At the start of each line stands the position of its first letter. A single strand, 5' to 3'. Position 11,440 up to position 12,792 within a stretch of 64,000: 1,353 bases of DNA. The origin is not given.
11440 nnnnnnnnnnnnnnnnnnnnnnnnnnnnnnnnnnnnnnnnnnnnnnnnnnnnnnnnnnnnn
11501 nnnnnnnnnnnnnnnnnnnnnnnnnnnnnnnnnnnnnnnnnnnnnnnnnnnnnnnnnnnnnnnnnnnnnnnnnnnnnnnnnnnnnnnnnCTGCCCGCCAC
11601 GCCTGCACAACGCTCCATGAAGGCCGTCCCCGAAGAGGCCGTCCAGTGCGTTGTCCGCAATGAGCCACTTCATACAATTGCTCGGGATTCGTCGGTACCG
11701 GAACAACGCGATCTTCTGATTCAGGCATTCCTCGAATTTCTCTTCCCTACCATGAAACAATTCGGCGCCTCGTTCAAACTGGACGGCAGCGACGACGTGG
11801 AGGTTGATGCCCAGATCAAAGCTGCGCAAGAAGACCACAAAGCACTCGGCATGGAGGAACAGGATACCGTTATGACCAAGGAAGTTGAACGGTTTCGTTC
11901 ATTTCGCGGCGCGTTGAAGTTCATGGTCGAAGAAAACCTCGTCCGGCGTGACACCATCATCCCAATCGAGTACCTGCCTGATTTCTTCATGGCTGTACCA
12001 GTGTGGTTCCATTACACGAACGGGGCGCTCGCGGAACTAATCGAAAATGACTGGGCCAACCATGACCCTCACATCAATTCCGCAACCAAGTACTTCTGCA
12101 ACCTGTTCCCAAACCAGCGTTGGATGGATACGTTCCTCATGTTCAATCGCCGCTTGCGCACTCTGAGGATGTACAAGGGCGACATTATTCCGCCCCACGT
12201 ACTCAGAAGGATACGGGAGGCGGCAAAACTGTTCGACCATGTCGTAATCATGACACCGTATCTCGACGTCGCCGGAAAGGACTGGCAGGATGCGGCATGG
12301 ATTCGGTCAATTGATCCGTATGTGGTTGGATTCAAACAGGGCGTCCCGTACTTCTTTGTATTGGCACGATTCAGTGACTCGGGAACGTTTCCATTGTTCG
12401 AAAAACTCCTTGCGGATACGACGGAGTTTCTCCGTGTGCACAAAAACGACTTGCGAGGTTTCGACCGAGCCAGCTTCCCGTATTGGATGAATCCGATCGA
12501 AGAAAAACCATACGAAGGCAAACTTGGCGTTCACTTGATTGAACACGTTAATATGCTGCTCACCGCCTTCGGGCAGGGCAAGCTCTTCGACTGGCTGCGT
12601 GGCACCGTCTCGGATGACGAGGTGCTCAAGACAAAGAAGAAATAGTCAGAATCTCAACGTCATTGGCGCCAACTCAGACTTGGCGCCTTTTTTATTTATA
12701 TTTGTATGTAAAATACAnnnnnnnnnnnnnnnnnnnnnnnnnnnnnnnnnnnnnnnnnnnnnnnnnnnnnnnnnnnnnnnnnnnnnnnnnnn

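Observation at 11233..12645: Cold-shock-domain fused to a large uncharacterised domain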

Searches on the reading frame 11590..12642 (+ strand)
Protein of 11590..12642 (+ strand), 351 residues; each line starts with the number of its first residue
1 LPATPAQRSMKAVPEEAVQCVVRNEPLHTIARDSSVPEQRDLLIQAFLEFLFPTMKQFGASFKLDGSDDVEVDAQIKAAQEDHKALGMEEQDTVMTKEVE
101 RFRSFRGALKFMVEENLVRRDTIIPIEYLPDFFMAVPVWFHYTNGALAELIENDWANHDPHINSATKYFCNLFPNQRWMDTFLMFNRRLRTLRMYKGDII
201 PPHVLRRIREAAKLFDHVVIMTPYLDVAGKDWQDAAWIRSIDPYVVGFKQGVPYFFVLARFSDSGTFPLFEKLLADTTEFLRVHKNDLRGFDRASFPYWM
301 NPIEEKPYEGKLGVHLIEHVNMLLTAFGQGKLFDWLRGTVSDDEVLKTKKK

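Call 28: search_solved_structures(query=A2, max_evalue=10, show_alignments=2)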
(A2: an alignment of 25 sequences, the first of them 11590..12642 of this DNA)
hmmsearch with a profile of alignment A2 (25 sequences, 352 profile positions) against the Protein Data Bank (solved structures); distinct sequences matched with E-value up to 10: 2.
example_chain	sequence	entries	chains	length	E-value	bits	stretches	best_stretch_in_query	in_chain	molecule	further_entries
7b5v_A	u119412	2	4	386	0.5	12.6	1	176-243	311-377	Carbohydrate Esterase family 1 protein with an N-terminal carbohydrate binding module fami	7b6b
2qmu_B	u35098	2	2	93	1.6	10.9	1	10-94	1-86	Translation initiation factor 2 alpha subunit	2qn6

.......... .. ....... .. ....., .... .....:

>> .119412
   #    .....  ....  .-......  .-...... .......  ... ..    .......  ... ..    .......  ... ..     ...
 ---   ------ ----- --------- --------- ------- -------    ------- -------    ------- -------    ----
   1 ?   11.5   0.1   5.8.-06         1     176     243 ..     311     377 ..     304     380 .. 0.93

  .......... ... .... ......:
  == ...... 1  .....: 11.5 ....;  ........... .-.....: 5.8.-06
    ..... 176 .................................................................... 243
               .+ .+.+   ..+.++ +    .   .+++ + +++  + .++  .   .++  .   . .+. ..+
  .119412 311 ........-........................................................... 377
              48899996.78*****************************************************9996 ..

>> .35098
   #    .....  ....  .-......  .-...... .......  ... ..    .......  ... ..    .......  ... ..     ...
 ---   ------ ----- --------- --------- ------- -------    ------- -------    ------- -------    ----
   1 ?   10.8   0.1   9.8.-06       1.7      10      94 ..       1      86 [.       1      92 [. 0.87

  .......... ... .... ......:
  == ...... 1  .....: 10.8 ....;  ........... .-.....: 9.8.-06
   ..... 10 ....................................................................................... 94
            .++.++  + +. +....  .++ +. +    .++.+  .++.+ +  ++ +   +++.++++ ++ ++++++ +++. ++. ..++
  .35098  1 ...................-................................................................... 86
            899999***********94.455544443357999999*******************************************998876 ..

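Call 36: search_protein_representatives(alignment_id=A2)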
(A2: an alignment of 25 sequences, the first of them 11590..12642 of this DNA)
Query: 25 sequences, 352 profile positions. Proteins with E-value up to 0.001 (for the whole library): 194; up to 1e-10: 184; up to 1e-30: 148. The best 150 are listed.
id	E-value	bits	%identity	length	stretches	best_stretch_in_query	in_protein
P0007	4.9e-139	479.7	-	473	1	4-346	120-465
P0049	1.1e-138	478.5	-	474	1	5-348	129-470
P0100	6.2e-138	476.1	-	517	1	2-349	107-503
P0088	1.3e-136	471.8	-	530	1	3-349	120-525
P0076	2.8e-136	470.6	-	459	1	3-349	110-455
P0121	1.7e-135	468.0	-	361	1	10-349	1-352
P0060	8.9e-134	462.4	-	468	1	3-347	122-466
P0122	1.5e-133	461.6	-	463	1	3-344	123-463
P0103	1.2e-130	452.0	-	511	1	3-349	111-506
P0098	4.1e-130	450.3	-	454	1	3-351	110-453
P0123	6.8e-130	449.6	-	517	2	89-348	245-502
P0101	1.4e-129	448.6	-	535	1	3-349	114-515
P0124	2.0e-129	448.1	-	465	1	9-348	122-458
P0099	2.3e-128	444.6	-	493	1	5-347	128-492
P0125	5.1e-128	443.4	-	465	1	3-350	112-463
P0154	2.3e-84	299.9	-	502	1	6-343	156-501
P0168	1.6e-78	280.7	-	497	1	12-348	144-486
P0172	2.0e-75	270.5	-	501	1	2-347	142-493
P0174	1.5e-74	267.6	-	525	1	6-347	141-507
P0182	9.3e-72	258.4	-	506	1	3-346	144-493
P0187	3.1e-69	250.1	-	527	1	3-347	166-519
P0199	8.6e-64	232.2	-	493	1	17-347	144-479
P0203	1.1e-58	215.4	-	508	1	4-348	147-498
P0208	1.5e-54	201.8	-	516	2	3-291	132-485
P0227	9.0e-42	159.8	-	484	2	59-343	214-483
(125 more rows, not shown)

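Call 38: predict_structure(alignment_id=A2)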
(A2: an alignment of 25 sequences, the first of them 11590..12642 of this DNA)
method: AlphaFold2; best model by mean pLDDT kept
length: 351 residues; sequences in the alignment: 25
mean_pLDDT: 90.4   pTM: 0.89
mean pLDDT of the five models: 90.4, 90.3, 89.5, 88.6, 88.3
residues with pLDDT >= 90: 237; 70-90: 103; 50-70: 11; < 50: 0
segments of 3 or more residues with pLDDT < 50: none
pLDDT, mean of each block of 10 residues (from residue 1): 70 92 94 89 93 89 77 87 92 89 93 92 96 96 88 87 94 96 95 90 95 96 88 77 93 95 83 95 95 91 89 97 97 96 84 50
secondary structure, 60 per line:
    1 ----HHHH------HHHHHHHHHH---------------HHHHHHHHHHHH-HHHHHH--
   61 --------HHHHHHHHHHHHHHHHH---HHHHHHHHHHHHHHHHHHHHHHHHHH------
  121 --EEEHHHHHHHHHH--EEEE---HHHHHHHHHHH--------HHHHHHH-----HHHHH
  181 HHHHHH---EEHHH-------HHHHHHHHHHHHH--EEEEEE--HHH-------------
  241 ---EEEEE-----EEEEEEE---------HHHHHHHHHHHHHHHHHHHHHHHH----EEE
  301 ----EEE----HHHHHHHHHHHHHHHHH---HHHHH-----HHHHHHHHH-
elements in order: H5-8 H15-24 H40-51 H53-58 H69-85 H89-114 E123-125 H126-135 E138-141 H145-155 H164-170 H176-186 H202-214 E217-222 E244-248 E254-260 H270-293 E298-300 E305-307 H312-328 H332-336 H342-350

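Call 40: fold_search(model_id=the predicted structure, library=pdb)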
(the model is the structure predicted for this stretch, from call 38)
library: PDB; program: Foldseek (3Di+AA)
matches with E <= 10: 56; with E <= 0.001: 0
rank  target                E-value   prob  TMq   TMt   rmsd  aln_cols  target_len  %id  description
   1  4g33                  8.9e-01  0.04  0.16  0.10  23.8       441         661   10  Crystal Structure of a Phospholipid-Lipoxygenase Complex from Pseudomonas aeruginosa at 2.0 A (C2221) (released 2013-11-06)
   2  4rpe                  9.3e-01  0.04  0.16  0.10  23.4       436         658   10  Crystal Structure of Variant G186E from Pseudomonas Aeruginosa Lipoxygenase 2 at 1.60A (C2) (released 2015-11-04)
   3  5ir5                  9.8e-01  0.03  0.15  0.10  23.7       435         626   11  Crystal structure of wild-type bacterial lipoxygenase from Pseudomonas aeruginosa PA-LOX with space group P21212 at 1.9  (released 2016-08-10)
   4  6c0w_K                1.0e+00  0.04  0.11  0.15  19.2       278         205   10  Cryo-EM structure of human kinetochore protein CENP-N with the centromeric nucleosome containing CENP-A (released 2018-01-17)
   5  5ir4                  1.3e+00  0.03  0.15  0.10  23.7       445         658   12  Crystal structure of wild-type bacterial lipoxygenase from Pseudomonas aeruginosa PA-LOX with space group C2221 at 1.48  (released 2016-08-10)
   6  4yfm_A                2.4e+00  0.03  0.13  0.16  13.3       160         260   11  Class A beta-lactamase from Mycobacterium abscessus (released 2015-07-22)
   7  1ntv_A                2.6e+00  0.02  0.09  0.16  10.7       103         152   14  Crystal Structure of the Disabled-1 (Dab1) PTB domain-ApoER2 peptide complex (released 2003-04-15)
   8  7q3e_C                3.9e+00  0.02  0.11  0.10  11.1       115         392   14  Structure of the mouse CPLANE-RSG1 complex (released 2022-04-06)
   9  5tek_A                4.1e+00  0.01  0.08  0.09  16.8       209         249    8  Apo Structure of 4-Hydroxy-tetrahydrodipicolinate Reductase from Mycobacterium tuberculosis (released 2017-10-18)
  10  1oqn_A                4.6e+00  0.01  0.09  0.16  10.8       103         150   14  Crystal structure of the phosphotyrosine binding domain (PTB) of mouse Disabled 1 (Dab1) (released 2003-08-05)
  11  3ih6_C                4.6e+00  0.01  0.08  0.13  15.0       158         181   16  Crystal structure of putative zinc protease from Bordetella pertussis Tohama I (released 2009-08-18)
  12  3bk9_A                4.8e+00  0.02  0.15  0.18  26.2       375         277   11  H55A mutant of tryptophan 2,3-dioxygenase from Xanthomonas campestris (released 2008-09-30)
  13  3x02_B                4.8e+00  0.01  0.11  0.13  16.7       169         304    9  Crystal structure of PIP4KIIBETA complex with GMP (released 2015-10-14)
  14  5ja9_C                5.1e+00  0.03  0.10  0.23  12.3        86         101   13  Crystal structure of the HigB2 toxin in complex with Nb6 (released 2017-04-05)
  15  6p4g_G                5.4e+00  0.05  0.11  0.19  12.2       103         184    8  Structure of a mammalian small ribosomal subunit in complex with the Israeli Acute Paralysis Virus IRES (Class 1) (released 2019-09-18)
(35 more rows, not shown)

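Call 67: search_protein_families(library=pfam, proteins=[P0154, P0187, P0182, P0203, P0172, P0174, P0168, P0199, P0208, P0227], max_evalue=0.01)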
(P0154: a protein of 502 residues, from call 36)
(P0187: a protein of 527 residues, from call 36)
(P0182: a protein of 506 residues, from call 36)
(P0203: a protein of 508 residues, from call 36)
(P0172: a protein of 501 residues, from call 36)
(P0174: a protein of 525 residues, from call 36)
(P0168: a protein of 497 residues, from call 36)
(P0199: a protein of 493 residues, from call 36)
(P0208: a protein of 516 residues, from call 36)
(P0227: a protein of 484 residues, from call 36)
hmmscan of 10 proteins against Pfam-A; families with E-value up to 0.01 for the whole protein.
P0154 (502 aa): 0 families

P0187 (527 aa): 0 families

P0182 (506 aa): 0 families

P0203 (508 aa): 0 families

P0172 (501 aa): 0 families

P0174 (525 aa): 0 families

P0168 (497 aa): 0 families

P0199 (493 aa): 0 families

P0208 (516 aa): 0 families

P0227 (484 aa): 0 families

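Call 72: find_related_loci(query=A2, collection=viral_contigs, flank=5000)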
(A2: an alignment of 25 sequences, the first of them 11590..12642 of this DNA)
Query A2 (351 aa) in viral_contigs; peptide patterns used: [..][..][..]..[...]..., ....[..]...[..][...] (x = any residue, [..] = any of these).
47 stretches matched a pattern, but none encodes a relative of the query by tblastn (E <= 1e-3).
